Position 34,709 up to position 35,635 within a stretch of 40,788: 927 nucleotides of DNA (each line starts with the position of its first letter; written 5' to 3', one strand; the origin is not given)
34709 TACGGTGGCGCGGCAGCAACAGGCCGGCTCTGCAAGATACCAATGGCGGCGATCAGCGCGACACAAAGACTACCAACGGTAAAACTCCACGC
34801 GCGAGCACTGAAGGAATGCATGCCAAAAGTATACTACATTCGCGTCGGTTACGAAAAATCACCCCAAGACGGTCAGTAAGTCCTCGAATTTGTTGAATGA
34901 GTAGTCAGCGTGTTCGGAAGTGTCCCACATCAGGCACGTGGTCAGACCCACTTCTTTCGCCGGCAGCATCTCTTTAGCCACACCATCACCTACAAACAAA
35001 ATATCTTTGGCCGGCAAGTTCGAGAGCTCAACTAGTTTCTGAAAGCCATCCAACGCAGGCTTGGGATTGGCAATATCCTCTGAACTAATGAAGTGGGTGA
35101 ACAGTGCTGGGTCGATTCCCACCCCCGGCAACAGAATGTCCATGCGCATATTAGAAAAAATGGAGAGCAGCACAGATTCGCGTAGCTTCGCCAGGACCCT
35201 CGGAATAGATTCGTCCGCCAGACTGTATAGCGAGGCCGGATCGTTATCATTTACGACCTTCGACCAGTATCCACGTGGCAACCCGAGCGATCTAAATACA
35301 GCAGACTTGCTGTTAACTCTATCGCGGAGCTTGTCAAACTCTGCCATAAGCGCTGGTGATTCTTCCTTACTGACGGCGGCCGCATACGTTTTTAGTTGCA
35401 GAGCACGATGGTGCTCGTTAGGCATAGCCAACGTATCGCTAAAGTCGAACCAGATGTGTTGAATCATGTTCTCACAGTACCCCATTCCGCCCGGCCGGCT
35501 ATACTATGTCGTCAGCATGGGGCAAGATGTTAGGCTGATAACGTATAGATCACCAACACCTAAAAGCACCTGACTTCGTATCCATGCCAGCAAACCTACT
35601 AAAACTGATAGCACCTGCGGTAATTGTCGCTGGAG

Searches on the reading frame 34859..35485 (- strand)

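Call 57: search_protein_families(library=pfam, proteins=[window:34859-35485:-], max_evalue=0.001)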
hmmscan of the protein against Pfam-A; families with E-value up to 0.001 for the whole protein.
window:34859-35485:- (208 aa): 2 families
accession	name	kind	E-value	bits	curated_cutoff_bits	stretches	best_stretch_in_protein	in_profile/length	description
PF00702.32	Hydrolase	-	1.8e-08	35.5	26.4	1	11-180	4-191/191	haloacid dehalogenase-like hydrolase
PF13419.12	HAD_2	-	9.9e-06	26.2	23.8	1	94-184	84-176/178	Haloacid dehalogenase-like hydrolase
